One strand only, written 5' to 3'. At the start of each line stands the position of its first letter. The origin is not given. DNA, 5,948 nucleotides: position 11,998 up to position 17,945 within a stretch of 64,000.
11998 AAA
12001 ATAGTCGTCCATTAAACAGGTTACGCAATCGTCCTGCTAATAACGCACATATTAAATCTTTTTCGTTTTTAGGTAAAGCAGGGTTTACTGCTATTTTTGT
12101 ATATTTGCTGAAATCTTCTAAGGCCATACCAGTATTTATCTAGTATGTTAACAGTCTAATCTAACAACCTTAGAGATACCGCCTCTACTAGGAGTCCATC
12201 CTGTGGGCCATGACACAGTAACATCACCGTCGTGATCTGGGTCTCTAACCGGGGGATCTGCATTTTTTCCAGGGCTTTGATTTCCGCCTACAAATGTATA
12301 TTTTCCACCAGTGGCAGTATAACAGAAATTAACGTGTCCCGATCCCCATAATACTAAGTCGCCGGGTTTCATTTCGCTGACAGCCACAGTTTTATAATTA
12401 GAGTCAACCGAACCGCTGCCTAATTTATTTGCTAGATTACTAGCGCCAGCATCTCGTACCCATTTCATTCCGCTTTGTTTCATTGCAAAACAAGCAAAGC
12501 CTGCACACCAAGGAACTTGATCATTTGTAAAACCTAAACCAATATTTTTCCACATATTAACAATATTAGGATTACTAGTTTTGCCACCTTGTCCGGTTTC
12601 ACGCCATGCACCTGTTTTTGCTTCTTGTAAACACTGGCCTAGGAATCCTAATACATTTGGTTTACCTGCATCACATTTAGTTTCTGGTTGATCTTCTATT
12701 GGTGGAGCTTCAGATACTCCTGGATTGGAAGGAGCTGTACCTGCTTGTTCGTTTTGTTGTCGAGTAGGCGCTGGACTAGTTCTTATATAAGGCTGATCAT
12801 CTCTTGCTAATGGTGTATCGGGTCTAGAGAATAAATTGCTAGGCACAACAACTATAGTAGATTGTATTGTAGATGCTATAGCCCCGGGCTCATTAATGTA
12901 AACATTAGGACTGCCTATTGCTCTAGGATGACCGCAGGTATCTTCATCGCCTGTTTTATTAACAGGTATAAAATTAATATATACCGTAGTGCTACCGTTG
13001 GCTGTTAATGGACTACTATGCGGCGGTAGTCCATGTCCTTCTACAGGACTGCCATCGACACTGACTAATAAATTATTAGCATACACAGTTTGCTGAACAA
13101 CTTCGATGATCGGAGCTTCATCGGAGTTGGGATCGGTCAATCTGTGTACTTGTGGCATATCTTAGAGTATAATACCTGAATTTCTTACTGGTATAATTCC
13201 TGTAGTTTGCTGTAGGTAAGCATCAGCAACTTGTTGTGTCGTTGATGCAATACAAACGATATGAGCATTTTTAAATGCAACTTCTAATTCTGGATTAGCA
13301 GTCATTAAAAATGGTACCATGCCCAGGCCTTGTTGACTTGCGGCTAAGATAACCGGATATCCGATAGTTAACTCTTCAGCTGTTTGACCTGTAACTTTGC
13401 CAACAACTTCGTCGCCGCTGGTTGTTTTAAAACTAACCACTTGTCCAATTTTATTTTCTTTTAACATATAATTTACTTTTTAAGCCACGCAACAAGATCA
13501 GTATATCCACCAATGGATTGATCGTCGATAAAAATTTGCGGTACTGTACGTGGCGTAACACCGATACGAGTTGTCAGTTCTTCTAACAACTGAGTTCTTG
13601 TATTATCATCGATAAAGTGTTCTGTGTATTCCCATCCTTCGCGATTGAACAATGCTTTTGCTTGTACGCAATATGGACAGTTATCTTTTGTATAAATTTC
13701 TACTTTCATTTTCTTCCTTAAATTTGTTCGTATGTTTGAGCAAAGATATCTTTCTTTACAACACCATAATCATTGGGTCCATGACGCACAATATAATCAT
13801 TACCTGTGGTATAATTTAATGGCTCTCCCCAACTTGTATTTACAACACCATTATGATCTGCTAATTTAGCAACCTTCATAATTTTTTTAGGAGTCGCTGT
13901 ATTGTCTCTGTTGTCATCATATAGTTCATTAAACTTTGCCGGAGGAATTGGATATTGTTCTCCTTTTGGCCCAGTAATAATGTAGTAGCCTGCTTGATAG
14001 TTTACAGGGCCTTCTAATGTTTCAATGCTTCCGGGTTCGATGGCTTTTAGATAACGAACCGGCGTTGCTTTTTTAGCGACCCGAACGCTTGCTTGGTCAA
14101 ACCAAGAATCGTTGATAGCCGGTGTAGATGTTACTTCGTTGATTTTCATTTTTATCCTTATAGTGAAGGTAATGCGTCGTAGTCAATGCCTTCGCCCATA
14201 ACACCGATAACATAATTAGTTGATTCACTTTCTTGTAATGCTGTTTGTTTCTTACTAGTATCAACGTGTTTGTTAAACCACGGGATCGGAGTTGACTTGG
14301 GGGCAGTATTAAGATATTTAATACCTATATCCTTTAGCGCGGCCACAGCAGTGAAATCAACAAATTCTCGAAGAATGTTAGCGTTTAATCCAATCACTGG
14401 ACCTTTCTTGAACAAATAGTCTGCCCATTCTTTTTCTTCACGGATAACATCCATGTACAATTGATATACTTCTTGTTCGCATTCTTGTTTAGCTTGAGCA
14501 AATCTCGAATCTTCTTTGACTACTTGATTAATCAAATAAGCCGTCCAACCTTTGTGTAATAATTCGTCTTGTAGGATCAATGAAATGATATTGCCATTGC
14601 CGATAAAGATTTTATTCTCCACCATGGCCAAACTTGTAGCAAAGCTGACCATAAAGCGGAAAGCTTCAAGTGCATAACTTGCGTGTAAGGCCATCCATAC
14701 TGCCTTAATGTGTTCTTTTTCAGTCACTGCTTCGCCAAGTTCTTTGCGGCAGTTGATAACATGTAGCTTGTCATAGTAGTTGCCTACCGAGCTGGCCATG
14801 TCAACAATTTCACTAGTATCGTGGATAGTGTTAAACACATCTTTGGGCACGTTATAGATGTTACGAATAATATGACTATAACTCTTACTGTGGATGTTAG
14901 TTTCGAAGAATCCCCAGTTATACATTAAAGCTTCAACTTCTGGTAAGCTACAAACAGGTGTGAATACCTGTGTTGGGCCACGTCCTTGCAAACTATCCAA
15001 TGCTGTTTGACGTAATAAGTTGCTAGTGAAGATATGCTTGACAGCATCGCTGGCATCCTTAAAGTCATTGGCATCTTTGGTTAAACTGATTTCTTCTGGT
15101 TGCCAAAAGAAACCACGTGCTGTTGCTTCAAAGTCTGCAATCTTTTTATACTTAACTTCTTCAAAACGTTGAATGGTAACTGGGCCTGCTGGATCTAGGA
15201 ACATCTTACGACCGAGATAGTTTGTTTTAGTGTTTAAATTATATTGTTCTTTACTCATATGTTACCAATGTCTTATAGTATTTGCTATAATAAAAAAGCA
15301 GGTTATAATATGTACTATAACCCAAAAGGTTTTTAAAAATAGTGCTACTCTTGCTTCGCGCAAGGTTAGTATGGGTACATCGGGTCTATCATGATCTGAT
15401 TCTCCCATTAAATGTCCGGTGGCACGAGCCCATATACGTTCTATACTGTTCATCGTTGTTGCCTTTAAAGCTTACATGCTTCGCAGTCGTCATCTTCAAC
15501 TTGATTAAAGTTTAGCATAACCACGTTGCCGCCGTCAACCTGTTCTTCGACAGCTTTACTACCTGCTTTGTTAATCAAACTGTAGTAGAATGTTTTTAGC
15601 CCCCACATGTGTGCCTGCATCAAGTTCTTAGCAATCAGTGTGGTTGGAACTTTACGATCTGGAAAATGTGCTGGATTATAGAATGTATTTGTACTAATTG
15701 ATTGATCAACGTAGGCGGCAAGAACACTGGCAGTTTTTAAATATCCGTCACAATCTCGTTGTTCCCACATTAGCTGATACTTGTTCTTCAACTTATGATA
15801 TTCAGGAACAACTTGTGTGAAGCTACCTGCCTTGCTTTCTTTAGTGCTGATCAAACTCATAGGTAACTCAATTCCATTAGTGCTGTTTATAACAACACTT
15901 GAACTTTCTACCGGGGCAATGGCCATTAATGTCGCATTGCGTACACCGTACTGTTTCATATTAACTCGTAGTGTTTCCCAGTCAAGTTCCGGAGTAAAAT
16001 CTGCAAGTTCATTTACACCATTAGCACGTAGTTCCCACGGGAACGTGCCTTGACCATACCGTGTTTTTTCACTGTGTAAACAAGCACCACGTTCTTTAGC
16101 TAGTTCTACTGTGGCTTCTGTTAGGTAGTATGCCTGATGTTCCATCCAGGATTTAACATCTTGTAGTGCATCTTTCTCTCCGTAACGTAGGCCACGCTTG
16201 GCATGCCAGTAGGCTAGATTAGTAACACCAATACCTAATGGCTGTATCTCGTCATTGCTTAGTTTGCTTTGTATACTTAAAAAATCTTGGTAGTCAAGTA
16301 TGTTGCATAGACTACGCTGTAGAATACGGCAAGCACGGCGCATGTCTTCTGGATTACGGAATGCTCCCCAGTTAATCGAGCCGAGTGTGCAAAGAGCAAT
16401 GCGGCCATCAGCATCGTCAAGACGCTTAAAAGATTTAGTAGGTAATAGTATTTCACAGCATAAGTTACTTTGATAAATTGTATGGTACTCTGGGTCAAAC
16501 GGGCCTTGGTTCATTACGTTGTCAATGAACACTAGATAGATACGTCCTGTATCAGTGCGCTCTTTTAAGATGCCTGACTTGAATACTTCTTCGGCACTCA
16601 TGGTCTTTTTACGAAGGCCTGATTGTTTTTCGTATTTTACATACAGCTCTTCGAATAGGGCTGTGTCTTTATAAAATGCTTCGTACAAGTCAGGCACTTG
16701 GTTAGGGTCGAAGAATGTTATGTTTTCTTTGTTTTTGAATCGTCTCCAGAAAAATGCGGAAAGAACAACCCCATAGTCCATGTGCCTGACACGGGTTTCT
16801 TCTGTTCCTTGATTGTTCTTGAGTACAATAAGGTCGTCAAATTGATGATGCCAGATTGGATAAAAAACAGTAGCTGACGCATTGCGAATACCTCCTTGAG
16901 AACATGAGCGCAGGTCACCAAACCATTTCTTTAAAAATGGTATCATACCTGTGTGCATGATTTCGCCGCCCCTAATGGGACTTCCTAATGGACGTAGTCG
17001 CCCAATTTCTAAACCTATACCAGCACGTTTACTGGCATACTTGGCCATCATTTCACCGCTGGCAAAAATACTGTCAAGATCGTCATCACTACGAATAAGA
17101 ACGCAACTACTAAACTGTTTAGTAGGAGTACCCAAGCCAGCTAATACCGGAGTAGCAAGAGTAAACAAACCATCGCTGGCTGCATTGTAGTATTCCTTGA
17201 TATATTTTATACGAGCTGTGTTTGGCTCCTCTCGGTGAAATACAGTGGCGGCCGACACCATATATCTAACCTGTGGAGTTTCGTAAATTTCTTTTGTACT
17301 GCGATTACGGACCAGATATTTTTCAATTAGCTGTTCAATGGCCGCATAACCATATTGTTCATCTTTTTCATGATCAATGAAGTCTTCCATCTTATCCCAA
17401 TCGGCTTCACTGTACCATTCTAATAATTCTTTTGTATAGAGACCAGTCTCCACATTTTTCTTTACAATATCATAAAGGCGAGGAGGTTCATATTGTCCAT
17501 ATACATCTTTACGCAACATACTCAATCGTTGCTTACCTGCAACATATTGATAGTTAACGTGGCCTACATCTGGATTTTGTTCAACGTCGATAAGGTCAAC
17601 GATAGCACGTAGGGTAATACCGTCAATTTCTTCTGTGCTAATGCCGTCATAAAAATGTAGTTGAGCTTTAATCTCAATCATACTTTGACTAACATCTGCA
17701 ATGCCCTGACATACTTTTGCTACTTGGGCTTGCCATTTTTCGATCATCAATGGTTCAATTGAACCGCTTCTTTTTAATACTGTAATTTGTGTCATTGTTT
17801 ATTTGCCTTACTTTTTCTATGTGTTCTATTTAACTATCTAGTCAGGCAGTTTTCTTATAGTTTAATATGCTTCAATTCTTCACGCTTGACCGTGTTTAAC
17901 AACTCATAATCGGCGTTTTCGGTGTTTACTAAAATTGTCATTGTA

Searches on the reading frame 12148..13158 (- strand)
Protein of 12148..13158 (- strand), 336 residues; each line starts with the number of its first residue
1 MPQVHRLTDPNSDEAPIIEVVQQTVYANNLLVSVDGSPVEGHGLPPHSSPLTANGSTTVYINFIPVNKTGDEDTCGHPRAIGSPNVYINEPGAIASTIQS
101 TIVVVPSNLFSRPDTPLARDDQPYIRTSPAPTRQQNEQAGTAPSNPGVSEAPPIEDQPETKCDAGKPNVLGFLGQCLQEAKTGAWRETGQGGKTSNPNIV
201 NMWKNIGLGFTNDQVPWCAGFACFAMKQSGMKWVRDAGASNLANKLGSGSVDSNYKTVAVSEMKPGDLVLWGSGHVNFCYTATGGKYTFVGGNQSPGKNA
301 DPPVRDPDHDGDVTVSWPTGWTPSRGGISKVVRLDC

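Call 33: search_protein_families(library=pfam, proteins=[window:12148-13158:-], max_evalue=0.001)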
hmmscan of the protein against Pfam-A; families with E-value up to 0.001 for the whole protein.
window:12148-13158:- (336 aa): 2 families
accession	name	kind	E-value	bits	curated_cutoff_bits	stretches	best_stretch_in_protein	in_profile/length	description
PF05257.22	CHAP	-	8.7e-05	23.4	26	1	212-293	3-81/81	CHAP domain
PF05488.18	PAAR_motif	-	0.00035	21.2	27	0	9-76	3-65/70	PAAR motif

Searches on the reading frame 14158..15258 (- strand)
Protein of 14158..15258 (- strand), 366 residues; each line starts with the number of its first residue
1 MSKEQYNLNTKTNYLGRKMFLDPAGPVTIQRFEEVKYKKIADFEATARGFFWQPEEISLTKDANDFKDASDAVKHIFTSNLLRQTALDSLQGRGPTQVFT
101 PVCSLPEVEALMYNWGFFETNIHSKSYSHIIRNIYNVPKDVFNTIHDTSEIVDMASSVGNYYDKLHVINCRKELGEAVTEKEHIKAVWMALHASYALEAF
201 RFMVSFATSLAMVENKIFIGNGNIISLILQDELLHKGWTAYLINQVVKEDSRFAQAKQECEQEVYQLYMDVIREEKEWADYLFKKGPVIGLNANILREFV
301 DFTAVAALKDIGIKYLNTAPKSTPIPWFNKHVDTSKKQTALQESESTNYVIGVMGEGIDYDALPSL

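Call 33: search_protein_families(library=pfam, proteins=[window:14158-15258:-], max_evalue=0.001)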
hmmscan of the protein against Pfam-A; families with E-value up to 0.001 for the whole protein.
window:14158-15258:- (366 aa): 1 family
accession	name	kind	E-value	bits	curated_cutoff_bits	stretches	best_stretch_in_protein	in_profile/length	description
PF00268.27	Ribonuc_red_sm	-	5.2e-41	141.3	33.6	1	34-316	6-273/281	Ribonucleotide reductase, small chain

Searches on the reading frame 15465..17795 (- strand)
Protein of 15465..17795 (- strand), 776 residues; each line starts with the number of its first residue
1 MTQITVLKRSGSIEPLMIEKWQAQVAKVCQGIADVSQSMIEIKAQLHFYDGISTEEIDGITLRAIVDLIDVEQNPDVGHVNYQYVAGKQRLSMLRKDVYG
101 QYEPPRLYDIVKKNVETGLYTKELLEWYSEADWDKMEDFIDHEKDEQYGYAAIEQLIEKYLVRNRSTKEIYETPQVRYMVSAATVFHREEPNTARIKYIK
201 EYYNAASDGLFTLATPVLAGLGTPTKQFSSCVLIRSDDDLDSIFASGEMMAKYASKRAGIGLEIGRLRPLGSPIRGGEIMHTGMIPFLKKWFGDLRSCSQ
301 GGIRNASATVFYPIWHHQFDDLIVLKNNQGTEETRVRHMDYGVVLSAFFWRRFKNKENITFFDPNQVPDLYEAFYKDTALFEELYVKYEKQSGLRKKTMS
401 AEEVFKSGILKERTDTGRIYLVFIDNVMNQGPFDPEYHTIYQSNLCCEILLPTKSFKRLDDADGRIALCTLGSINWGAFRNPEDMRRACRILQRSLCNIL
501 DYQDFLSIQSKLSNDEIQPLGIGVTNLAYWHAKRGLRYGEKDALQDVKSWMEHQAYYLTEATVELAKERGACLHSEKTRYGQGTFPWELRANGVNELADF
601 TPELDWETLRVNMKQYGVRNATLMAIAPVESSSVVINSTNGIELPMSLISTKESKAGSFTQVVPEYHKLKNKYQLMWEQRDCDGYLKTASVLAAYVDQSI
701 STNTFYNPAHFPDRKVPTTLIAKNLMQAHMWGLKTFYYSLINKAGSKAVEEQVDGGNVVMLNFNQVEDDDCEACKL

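Call 9: search_protein_families(library=phrogs, proteins=[window:15465-17795:-], max_evalue=0.00001)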
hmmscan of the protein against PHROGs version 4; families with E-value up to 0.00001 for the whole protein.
window:15465-17795:- (776 aa): 8 families
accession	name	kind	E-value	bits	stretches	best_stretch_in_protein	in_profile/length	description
phrog_84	-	DNA, RNA and nucleotide metabolism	5.4e-266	886.3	1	1-775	60-795/975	ribonucleoside-diphosphate reductase large subunit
phrog_3987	-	DNA, RNA and nucleotide metabolism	3e-151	505.2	1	1-475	1-461/467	ribonucleotide reductase large subunit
phrog_3844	-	moron, auxiliary metabolic gene and host takeover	1.7e-126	423.8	1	313-775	1-450/451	NrdA-like aerobic NDP reductase large subunit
phrog_36555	-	DNA, RNA and nucleotide metabolism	8e-44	150.5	1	605-776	2-172/172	ribonucleotide reductase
phrog_6132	-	DNA, RNA and nucleotide metabolism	3.3e-18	67.2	1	115-292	107-279/530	ribonucleotide reductase large subunit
phrog_22953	-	DNA, RNA and nucleotide metabolism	2.7e-14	54.6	1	264-446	4-201/201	ribonucleotide reductase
phrog_30939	-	DNA, RNA and nucleotide metabolism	1.3e-12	47.4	0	195-325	465-593/977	ribonucleotide reductase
phrog_12229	-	DNA, RNA and nucleotide metabolism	2.8e-06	27.1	0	172-306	24-153/577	ribonucleotide reductase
